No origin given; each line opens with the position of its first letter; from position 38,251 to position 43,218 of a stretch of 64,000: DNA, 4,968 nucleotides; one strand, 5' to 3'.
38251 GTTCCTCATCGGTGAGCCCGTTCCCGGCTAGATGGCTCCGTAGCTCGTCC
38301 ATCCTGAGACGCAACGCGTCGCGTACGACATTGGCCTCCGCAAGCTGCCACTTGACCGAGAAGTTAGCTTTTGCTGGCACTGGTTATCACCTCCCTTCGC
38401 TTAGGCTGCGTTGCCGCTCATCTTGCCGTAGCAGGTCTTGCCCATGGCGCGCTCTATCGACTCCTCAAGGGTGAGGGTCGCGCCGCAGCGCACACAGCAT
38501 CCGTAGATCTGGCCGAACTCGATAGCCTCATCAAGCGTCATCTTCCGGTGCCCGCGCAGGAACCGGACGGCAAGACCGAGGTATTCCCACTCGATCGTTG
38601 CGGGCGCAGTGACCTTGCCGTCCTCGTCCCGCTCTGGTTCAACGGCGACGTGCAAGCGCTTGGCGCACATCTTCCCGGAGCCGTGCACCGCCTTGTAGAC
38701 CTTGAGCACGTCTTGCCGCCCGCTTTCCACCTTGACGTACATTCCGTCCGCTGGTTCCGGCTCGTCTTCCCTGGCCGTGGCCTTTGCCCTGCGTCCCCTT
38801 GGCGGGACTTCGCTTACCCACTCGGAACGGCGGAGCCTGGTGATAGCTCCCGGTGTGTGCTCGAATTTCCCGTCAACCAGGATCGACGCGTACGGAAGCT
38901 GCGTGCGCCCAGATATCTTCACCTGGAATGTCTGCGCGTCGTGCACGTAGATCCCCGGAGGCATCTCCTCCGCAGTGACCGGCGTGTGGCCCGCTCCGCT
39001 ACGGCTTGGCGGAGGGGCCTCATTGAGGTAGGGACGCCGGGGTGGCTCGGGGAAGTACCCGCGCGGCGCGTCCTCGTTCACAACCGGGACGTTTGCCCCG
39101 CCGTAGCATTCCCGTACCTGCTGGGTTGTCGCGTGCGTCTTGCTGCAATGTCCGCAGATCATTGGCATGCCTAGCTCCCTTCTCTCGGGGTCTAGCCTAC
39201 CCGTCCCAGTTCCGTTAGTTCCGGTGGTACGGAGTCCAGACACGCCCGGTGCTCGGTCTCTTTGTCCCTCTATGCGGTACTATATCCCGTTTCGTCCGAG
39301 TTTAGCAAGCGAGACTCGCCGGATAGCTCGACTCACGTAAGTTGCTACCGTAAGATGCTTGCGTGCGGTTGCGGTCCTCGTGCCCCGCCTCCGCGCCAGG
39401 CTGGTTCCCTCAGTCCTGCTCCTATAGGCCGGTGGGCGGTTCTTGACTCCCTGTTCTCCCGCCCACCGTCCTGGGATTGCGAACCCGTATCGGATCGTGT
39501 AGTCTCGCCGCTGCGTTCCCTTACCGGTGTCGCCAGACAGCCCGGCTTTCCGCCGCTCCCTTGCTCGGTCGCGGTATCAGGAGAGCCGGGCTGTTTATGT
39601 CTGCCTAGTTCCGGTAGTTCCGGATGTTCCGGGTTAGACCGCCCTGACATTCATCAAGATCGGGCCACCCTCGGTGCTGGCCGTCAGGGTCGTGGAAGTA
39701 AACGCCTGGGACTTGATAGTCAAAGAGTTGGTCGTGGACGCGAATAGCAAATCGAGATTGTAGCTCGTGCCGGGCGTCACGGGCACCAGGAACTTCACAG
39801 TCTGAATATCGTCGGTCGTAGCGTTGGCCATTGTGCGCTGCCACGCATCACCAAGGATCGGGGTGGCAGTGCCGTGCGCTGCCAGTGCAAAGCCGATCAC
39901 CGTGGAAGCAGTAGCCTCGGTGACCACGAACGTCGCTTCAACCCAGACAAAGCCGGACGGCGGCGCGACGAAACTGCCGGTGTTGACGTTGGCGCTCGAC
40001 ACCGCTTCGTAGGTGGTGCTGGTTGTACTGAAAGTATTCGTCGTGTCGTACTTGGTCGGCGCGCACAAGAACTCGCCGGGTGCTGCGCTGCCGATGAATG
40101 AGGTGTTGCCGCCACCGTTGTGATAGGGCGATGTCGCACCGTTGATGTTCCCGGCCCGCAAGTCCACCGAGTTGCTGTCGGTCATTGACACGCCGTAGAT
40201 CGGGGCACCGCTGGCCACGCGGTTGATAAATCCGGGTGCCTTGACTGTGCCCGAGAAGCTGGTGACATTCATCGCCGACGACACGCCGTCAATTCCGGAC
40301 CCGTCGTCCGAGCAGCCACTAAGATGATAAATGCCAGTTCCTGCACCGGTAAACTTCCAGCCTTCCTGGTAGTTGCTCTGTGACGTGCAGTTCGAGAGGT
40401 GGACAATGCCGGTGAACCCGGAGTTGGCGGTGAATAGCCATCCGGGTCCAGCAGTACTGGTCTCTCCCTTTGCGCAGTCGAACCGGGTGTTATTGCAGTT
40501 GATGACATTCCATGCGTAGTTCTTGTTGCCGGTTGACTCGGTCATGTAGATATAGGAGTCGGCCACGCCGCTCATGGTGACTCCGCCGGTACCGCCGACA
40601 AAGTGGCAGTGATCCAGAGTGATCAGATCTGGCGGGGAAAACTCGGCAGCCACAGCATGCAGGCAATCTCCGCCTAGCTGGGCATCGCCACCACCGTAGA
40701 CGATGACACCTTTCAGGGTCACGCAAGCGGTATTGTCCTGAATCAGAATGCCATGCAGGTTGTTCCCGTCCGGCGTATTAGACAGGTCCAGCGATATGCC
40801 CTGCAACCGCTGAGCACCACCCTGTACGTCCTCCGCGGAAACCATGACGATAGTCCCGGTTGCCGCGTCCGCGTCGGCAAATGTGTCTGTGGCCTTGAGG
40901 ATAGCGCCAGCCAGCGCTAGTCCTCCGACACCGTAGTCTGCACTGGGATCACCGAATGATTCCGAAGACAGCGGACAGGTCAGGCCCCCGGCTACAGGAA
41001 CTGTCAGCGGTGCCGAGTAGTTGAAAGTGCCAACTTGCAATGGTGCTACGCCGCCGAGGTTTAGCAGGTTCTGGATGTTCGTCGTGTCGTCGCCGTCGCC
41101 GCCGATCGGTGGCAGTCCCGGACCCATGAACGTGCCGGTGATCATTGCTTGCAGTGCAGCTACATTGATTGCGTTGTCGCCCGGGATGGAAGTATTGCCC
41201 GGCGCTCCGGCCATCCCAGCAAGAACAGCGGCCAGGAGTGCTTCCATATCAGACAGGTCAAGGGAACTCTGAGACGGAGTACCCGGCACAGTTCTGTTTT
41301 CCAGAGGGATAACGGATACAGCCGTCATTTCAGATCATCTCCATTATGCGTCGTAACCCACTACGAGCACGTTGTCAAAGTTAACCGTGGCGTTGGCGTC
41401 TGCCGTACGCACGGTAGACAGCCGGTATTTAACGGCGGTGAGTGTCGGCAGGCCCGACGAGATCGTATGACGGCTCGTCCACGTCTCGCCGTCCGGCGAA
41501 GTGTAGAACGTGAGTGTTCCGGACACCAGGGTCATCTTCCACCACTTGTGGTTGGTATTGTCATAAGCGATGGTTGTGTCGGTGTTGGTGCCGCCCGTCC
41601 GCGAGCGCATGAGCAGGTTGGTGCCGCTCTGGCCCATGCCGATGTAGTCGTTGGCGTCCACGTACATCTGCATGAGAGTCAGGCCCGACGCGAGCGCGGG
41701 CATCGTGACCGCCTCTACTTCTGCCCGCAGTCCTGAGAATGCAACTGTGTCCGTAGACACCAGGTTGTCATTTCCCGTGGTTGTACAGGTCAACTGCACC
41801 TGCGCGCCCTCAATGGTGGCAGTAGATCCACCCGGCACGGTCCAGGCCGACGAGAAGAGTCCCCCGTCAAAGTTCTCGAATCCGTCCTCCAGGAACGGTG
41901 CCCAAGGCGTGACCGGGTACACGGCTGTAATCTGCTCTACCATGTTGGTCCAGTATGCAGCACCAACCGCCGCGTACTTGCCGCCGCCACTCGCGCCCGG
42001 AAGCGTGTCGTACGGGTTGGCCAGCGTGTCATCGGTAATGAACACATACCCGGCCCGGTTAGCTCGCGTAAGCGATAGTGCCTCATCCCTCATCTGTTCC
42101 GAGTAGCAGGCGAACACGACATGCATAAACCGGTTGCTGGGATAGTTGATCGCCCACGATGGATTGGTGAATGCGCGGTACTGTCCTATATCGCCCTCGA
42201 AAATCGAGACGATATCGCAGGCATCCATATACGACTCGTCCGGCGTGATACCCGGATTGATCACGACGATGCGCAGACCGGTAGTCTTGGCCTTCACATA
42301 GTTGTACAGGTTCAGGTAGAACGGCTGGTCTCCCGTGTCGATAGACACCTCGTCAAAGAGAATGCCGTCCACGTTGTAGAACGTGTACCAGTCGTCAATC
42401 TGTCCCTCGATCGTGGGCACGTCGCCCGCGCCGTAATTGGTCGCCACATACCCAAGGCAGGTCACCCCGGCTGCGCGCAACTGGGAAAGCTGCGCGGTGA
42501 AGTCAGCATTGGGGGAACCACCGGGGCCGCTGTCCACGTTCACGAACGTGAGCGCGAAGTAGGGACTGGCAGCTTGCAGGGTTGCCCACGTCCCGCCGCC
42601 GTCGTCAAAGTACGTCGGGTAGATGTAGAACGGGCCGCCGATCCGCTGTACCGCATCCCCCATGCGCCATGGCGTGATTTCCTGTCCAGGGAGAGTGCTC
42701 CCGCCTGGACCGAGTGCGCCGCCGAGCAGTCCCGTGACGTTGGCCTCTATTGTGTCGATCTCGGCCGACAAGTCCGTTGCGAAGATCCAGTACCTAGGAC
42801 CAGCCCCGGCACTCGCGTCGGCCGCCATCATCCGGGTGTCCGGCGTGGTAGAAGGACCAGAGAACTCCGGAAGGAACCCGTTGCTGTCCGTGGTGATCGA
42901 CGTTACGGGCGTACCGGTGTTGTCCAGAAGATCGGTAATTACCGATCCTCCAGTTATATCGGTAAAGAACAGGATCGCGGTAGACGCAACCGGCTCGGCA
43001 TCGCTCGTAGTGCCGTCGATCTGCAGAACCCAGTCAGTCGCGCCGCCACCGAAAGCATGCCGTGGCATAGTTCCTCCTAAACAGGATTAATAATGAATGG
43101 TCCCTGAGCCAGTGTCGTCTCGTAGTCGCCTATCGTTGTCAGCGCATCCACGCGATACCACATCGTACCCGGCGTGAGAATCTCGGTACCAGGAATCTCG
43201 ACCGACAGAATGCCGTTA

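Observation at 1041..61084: Dispersed 27-bp 'triple box' element (3 x 9-bp GGAAC units), 21 copies across the whole phage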

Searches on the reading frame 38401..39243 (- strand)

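Call 46: search_protein_families(library=pfam, max_evalue=0.05, proteins=[window:38401-39243:-])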
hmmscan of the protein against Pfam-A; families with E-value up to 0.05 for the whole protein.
window:38401-39243:- (280 aa): 1 family
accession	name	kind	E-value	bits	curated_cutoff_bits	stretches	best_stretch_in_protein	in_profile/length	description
PF19474.4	DUF6011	-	5e-07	29.6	26.6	1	242-275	3-36/37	Family of unknown function (DUF6011)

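Call 55: search_protein_families(library=phrogs, max_evalue=0.001, proteins=[window:38401-39168:-])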
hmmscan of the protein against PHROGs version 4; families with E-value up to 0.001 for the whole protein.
window:38401-39168:- (255 aa): 4 families
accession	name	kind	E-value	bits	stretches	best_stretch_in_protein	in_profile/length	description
phrog_636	-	unknown function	3.2e-17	64.6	1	114-253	103-235/254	-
phrog_12580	-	unknown function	7.6e-10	39.4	1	209-249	215-255/256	-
phrog_6032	-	unknown function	3.3e-09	37.9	1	213-251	237-275/296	-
phrog_4046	-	unknown function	0.00054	20.5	1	213-251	262-300/301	-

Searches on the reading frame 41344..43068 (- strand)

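Call 10: search_protein_families(library=pfam, proteins=[window:41344-43068:-])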
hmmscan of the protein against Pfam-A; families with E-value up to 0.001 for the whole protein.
window:41344-43068:- (574 aa): 1 family
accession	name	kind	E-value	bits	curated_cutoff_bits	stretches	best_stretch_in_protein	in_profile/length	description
PF12138.14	Spherulin4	-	1e-37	130.4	30.2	1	146-357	5-229/239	Spherulation-specific family 4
